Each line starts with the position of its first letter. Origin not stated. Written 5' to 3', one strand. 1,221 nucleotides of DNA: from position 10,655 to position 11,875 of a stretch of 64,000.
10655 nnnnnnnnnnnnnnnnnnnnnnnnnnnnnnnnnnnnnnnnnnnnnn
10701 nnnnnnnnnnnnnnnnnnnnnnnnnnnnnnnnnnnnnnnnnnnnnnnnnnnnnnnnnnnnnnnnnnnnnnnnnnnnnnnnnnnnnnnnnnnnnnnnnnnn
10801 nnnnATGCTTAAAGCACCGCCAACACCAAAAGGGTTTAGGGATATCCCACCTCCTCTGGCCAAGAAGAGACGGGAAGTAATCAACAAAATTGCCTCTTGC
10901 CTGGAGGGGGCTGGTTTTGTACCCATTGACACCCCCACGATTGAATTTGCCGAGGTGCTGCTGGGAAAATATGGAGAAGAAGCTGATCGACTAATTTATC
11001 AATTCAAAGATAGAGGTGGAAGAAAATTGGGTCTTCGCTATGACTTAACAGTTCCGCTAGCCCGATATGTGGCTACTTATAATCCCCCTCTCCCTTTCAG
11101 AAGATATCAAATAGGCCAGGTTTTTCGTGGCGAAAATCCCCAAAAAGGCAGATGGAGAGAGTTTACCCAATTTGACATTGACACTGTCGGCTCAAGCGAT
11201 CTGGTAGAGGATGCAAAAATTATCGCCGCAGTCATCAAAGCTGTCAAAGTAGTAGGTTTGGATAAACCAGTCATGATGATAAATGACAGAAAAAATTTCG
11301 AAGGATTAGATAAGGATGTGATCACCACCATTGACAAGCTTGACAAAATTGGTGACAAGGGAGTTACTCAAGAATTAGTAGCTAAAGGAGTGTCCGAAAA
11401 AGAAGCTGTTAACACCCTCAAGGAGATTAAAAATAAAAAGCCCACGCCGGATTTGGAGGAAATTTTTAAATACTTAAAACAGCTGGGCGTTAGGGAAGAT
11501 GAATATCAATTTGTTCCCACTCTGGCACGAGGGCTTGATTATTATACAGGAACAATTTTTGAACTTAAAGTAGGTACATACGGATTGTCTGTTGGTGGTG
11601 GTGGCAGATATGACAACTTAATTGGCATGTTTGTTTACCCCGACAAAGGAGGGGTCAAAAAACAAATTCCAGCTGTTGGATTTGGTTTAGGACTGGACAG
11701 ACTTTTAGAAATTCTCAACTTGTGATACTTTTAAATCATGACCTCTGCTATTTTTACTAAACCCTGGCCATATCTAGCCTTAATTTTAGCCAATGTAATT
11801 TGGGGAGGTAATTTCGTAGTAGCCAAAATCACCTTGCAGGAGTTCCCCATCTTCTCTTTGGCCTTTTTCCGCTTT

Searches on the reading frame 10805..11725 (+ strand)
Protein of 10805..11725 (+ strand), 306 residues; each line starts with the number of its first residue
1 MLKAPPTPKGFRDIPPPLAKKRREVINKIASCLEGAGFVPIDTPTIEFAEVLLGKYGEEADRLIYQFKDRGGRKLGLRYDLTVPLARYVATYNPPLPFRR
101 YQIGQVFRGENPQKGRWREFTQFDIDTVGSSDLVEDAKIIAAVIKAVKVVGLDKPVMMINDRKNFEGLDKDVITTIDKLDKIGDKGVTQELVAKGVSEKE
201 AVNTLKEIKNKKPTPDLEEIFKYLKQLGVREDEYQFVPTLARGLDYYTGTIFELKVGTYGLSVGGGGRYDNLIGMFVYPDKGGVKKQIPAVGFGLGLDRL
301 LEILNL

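Call 8: find_related_loci(query=window:10805-11722:+, collection=genome_contigs, flank=3000)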
Query window:10805-11722:+ (306 aa) in genome_contigs; peptide patterns used: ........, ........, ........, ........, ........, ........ (x = any residue, [..] = any of these).
299 stretches matched a pattern; 132 encode a relative of the query (tblastn E <= 1e-3); the best 80 are kept; 80 distinct loci.
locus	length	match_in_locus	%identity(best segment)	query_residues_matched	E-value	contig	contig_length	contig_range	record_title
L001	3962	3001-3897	75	1-305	7e-152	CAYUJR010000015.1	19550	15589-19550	MAG TPA_asm: uncultured Gammaproteobacteria bacterium isolate SRP090828_co2_75 genome assembly, contig: NODE_953_length_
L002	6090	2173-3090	66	1-304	3e-131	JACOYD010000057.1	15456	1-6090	MAG: Candidatus Microgenomates bacterium isolate NC_groundwater_170_Ag_S-0.1um_42_15 S4_GD2017_2_S1_scaffold_2612, whole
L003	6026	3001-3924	66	1-304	1e-129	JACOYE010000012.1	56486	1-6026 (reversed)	MAG: Candidatus Microgenomates bacterium isolate NC_groundwater_171_Ag_S-0.1um_39_14 S4_GD2017_2_S1_scaffold_296, whole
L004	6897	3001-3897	64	1-304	9e-126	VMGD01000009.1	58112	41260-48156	MAG: Microgenomates group bacterium Gr01-1014_7 G01um10147_scaffold_213, whole genome shotgun sequence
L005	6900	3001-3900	66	1-304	5e-125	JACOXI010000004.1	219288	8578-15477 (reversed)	MAG: Candidatus Daviesbacteria bacterium isolate NC_groundwater_149_Ag_S-0.1um_39_14 S4_GD2017_2_S1_scaffold_23, whole g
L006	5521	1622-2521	64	1-305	1e-124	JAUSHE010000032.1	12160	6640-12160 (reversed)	MAG: Candidatus Daviesbacteria bacterium isolate E14_metabat.bin.170_sub E14_k141_1712161, whole genome shotgun sequence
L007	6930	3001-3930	63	1-304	8e-119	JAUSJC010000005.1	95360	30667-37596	MAG: Candidatus Curtissbacteria bacterium isolate E14_metabat.bin.284 E14_k141_1715261, whole genome shotgun sequence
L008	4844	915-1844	61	1-305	2e-116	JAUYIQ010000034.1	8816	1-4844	MAG: Candidatus Curtissbacteria bacterium isolate C24_metabat.bin.101_sub C24_k141_319419, whole genome shotgun sequence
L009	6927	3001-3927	61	1-304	2e-115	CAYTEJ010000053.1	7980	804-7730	MAG TPA_asm: uncultured Gammaproteobacteria bacterium isolate binchicken_co110_1204 genome assembly, contig: NODE_19956_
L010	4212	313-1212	61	1-305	1e-112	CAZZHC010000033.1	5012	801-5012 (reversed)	MAG TPA_asm: uncultured Gammaproteobacteria bacterium isolate SRP269290_co4_53 genome assembly, contig: NODE_18906_lengt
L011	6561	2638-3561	57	1-305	2e-100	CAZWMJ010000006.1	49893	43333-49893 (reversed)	MAG TPA_asm: uncultured Gammaproteobacteria bacterium isolate binchicken_co38_574 genome assembly, contig: NODE_1531_len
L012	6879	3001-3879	66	1-304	2e-113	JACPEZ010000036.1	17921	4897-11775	MAG: Candidatus Daviesbacteria bacterium isolate NC_groundwater_348_Ag_B-0.1um_41_18 GD18-4_B1_scaffold_721170, whole ge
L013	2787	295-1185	57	1-302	2e-98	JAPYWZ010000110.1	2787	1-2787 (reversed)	MAG: Microgenomates group bacterium isolate RSWP21 scaffold_7779_c1, whole genome shotgun sequence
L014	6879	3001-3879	52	7-304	1e-95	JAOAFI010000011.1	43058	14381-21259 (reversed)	MAG: Patescibacteria group bacterium isolate SKW283 k141_1267148, whole genome shotgun sequence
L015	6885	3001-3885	51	7-304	9e-95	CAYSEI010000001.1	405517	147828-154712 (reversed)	MAG TPA_asm: uncultured Pseudomonadales bacterium isolate SRP141376_co2_362 genome assembly, contig: NODE_9_length_40551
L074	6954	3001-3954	44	7-306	4e-74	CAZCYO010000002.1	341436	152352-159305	MAG TPA_asm: uncultured Gammaproteobacteria bacterium isolate SRP278252_co1_715 genome assembly, contig: NODE_15_length_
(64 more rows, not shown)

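Call 9: find_encoding_contigs(protein=window:10805-11725:+, flank=5000, max_places=6)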
Protein window:10805-11725:+ (306 aa): 2 contigs read that carry it; 1 place shown.
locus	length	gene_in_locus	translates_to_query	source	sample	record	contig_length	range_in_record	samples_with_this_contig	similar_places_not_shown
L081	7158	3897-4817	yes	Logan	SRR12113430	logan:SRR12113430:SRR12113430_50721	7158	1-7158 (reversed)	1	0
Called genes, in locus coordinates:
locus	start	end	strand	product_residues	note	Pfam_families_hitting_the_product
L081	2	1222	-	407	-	?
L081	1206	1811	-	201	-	PF13483:Lactamase_B_3 (weak)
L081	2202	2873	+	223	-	-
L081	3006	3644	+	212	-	PF01634:HisG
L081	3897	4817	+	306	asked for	PF13393:tRNA-synt_His, PF00152:tRNA-synt_2 (faint), PF00587:tRNA-synt_2b (weak), PF13393:tRNA-synt_His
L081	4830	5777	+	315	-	PF00892:EamA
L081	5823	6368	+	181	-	-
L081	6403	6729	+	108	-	PF01197:Ribosomal_L31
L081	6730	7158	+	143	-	?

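Call 12: search_protein_families(library=pfam, proteins=[L004:752-1582:+, L004:1579-2394:+, L004:2412-3008:+, L006:664-1515:+, L005:1494-2411:+, L005:2404-2931:+, L074:1804-2679:+, L074:2685-2966:+, L074:366-1469:+])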
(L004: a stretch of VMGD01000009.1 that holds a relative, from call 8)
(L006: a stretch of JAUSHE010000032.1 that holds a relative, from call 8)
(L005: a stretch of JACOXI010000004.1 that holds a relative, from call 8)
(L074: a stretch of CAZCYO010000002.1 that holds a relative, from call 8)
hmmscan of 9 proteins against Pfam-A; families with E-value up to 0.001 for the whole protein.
L004:752-1582:+ (276 aa): 0 families

L004:1579-2394:+ (271 aa): 0 families

L004:2412-3008:+ (198 aa): 1 family
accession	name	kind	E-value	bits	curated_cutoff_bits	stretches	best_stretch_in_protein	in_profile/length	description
PF01936.24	NYN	-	3e-29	102.8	24.2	1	13-163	1-144/145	NYN domain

L006:664-1515:+ (283 aa): 1 family
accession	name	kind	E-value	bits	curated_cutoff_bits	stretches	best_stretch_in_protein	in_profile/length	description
PF01634.23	HisG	-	4.4e-37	127.9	25.5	1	55-249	1-156/158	ATP phosphoribosyltransferase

L005:1494-2411:+ (305 aa): 2 families
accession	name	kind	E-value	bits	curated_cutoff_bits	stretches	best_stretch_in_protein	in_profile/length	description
PF01634.23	HisG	-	2.3e-28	99.6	25.5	1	54-208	2-156/158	ATP phosphoribosyltransferase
PF08029.16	HisG_C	-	7.3e-16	58.5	23.5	1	214-284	1-71/73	HisG, C-terminal domain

L005:2404-2931:+ (175 aa): 1 family
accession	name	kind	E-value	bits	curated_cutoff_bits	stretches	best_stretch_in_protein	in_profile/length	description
PF01936.24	NYN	-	1.9e-29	103.4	24.2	1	11-164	1-145/145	NYN domain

L074:1804-2679:+ (291 aa): 2 families
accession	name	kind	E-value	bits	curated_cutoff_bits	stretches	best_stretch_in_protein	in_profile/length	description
PF01634.23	HisG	-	5.5e-50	169.8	25.5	1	56-211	1-157/158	ATP phosphoribosyltransferase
PF08029.16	HisG_C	-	4.5e-27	94.4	23.5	1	216-288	1-73/73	HisG, C-terminal domain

L074:2685-2966:+ (93 aa): 2 families
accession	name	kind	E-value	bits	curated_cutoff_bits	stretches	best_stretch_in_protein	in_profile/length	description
PF01503.22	PRA-PH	-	1.2e-22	80.5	21.3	1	4-89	2-85/86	Phosphoribosyl-ATP pyrophosphohydrolase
PF03819.22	MazG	-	0.00049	20.7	22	1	33-84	5-60/74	MazG nucleotide pyrophosphohydrolase domain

L074:366-1469:+ (367 aa): 2 families
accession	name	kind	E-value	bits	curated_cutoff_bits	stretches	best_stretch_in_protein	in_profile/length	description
PF00557.29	Peptidase_M24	-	4.1e-60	203.6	23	1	142-346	2-206/208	Metallopeptidase family M24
PF01321.24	Creatinase_N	-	2.2e-19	70.7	22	1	6-131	1-121/128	Creatinase/Prolidase N-terminal domain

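Call 28: find_homologous_proteins(query=window:10805-11722:+, max_evalue=1e-60)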
Query window:10805-11722:+ (306 aa): 1956 proteins with E <= 1e-60 among 8000 candidates; the best 120 are listed.
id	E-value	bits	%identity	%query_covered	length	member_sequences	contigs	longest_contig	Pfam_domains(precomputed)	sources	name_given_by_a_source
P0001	7.5e-200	681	100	100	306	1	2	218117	PF13393.12,PF00587.31,PF00152.26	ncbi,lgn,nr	ncbi:ATP phosphoribosyltransferase regulatory subunit [Candidatus Daviesbacteria bacterium]|nr:ATP p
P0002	8.9e-155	533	78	99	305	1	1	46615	PF13393.12,PF00587.31,PF00152.26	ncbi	-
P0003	1.3e-145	502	75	99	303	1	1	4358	PF13393.12,PF00587.31,PF00152.26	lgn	-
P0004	4.4e-144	498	75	100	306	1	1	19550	PF13393.12,PF00587.31,PF00152.26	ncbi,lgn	-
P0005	1.0e-141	490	71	100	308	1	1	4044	PF13393.12,PF00587.31,PF00152.26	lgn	-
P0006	9.6e-139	480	72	99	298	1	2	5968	PF13393.12,PF00587.31,PF00152.26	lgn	-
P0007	1.3e-137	476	71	100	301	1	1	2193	PF13393.12,PF00587.31,PF00152.26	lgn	-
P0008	2.3e-137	475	72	98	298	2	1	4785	PF13393.12,PF00587.31,PF00152.26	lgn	-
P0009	4.0e-137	475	71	99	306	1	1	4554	PF13393.12,PF00587.31,PF00152.26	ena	-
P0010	6.7e-137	474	72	98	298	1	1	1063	PF13393.12,PF00587.31,PF00152.26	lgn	-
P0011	2.6e-136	472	72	99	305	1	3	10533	PF13393.12,PF00587.31,PF00152.26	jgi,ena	-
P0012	4.7e-136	471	72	98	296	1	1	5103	PF13393.12,PF00587.31,PF00152.26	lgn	-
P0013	1.4e-134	466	69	99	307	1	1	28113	PF13393.12,PF00587.31,PF00152.26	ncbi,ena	-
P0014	6.3e-134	464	73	99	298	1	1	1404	PF13393.12,PF00587.31,PF00152.26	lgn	-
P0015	8.9e-134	464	71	99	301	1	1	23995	PF13393.12,PF00587.31,PF00152.26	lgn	-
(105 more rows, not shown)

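Call 29: find_encoding_contigs(protein=P0002, flank=4000, max_places=2)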
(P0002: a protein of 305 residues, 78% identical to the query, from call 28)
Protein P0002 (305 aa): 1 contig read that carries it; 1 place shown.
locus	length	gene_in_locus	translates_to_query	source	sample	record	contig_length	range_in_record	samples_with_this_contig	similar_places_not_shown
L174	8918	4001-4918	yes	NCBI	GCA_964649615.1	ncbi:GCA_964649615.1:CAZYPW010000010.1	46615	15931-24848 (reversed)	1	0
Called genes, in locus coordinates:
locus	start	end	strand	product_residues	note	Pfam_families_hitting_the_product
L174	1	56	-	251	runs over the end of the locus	PF00483:NTP_transferase, PF12804:NTP_transf_3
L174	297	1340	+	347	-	PF00155:Aminotran_1_2, PF01041:DegT_DnrJ_EryC1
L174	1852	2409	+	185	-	PF18306:LDcluster4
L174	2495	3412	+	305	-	PF01634:HisG, PF08029:HisG_C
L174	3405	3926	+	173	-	PF01936:NYN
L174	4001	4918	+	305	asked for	PF13393:tRNA-synt_His, PF00152:tRNA-synt_2 (weak), PF00587:tRNA-synt_2b, PF13393:tRNA-synt_His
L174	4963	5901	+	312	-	PF00892:EamA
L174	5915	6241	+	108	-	PF01197:Ribosomal_L31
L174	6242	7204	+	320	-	PF03462:PCRF, PF00472:RF-1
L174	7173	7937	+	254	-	PF01209:Ubie_methyltran (weak), PF02005:TRM (weak), PF13679:Methyltransf_32 (faint), PF05175:MTS, PF06325:PrmA, PF09445:Methyltransf_15 (weak), PF13649:Methyltransf_25, PF13847:Methyltransf_31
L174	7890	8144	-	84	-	-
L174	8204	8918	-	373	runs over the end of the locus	PF00089:Trypsin, PF13365:Trypsin_2, PF13180:PDZ_2, PF17820:PDZ_6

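Call 30: find_encoding_contigs(protein=P0003, flank=4000, max_places=2)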
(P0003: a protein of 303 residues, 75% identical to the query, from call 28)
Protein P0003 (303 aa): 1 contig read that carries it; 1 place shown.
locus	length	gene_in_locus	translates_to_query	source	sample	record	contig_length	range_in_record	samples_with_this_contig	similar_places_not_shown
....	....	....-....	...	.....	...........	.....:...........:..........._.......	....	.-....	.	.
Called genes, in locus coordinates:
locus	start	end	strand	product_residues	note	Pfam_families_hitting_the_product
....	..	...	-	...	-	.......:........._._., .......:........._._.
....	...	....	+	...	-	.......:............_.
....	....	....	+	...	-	-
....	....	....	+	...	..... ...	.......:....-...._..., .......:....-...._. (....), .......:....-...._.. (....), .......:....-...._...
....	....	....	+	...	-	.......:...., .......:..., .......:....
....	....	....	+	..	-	?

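Call 31: find_encoding_contigs(protein=P0005, flank=4000, max_places=2)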
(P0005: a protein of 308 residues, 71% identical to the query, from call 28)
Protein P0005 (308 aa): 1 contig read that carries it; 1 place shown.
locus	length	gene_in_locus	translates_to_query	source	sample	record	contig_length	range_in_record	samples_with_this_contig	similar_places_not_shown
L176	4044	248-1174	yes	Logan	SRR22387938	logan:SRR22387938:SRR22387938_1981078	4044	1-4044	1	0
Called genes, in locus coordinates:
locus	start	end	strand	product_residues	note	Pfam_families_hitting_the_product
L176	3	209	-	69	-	?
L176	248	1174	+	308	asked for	PF13393:tRNA-synt_His, PF00152:tRNA-synt_2 (faint), PF00587:tRNA-synt_2b, PF13393:tRNA-synt_His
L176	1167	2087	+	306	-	PF00892:EamA, PF03151:TPT (weak), PF00892:EamA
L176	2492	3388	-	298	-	PF00226:DnaJ (faint)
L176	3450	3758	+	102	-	PF01197:Ribosomal_L31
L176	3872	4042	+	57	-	?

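Call 32: find_encoding_contigs(protein=P0006, flank=4000, max_places=2)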
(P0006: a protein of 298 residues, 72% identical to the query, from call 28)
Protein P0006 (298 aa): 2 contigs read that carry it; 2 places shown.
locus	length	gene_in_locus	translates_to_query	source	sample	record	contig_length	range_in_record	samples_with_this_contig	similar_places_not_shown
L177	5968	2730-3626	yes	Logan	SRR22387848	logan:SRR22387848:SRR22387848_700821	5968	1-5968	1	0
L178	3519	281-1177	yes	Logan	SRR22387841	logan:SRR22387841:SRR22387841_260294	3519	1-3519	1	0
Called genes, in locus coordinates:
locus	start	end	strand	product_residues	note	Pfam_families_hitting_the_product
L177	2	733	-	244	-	?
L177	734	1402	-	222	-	PF13483:Lactamase_B_3, PF12706:Lactamase_B_2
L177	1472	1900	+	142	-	PF09136:Glucodextran_B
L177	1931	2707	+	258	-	-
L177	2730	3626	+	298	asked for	PF13393:tRNA-synt_His, PF00152:tRNA-synt_2 (faint), PF00587:tRNA-synt_2b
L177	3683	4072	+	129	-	PF05635:23S_rRNA_IVP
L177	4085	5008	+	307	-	PF00892:EamA, PF03151:TPT (faint), PF00892:EamA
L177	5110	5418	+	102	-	PF01197:Ribosomal_L31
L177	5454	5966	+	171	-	?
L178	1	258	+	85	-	?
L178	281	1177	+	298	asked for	PF13393:tRNA-synt_His, PF00152:tRNA-synt_2 (faint), PF00587:tRNA-synt_2b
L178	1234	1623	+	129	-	PF05635:23S_rRNA_IVP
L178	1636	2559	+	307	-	PF00892:EamA, PF03151:TPT (faint), PF00892:EamA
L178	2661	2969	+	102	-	PF01197:Ribosomal_L31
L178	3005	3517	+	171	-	?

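Call 74: search_protein_families(library=pfam, proteins=[L170:7255-8562:+, L162:7693-8865:-, L173:2198-3220:+], max_evalue=0.001)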
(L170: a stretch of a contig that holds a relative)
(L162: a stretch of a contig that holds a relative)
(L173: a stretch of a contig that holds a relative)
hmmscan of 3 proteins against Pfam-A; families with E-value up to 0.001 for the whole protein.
L170:7255-8562:+ (435 aa): 1 family
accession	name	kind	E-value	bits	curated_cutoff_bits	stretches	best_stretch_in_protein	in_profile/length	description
PF00815.25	Histidinol_dh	-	2.6e-157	524.5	27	1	23-431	3-411/411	Histidinol dehydrogenase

L162:7693-8865:- (390 aa): 0 families

L173:2198-3220:+ (340 aa): 0 families
